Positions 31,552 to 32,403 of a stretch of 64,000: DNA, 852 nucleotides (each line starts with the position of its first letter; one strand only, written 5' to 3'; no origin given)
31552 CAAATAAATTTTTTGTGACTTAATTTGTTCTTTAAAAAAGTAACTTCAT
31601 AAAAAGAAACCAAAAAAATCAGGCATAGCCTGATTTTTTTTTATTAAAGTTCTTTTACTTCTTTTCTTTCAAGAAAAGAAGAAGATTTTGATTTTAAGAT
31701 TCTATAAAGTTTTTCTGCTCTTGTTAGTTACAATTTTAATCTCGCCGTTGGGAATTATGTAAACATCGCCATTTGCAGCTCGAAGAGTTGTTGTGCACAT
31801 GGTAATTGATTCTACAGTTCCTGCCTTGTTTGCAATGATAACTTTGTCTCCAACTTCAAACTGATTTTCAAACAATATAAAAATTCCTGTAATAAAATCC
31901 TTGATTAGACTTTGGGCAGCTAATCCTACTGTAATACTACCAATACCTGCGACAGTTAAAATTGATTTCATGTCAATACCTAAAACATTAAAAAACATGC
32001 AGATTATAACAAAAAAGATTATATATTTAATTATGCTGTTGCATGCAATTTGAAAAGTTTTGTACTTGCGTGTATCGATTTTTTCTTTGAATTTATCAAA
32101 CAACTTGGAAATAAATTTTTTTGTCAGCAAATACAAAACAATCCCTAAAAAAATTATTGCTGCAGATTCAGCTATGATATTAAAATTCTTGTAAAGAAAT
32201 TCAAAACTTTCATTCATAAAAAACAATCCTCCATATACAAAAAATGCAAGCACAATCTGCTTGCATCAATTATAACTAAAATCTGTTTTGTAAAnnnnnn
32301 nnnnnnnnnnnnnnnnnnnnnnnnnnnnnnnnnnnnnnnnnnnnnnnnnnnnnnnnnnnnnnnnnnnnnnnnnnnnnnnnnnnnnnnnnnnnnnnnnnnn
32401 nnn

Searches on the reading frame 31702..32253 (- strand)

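Call 54: search_protein_families(library=pfam, proteins=[window:31702-32253:-], max_evalue=0.001)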
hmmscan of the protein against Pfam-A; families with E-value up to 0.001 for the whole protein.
window:31702-32253:- (183 aa): 3 families
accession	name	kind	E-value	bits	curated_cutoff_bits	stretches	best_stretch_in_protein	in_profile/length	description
PF00924.24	MS_channel_2nd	-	6.7e-18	65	20.2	1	116-179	2-67/68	Mechanosensitive ion channel, beta-domain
PF21088.3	MS_channel_1st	-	1.8e-07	31.5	23.1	1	74-114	2-42/42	Mechanosensitive ion channel, transmembrane helices 2/3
PF25237.1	MSL2_3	-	2.9e-05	25.1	34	1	25-113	44-129/130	Mechanosensitive channel protein 2/3 domain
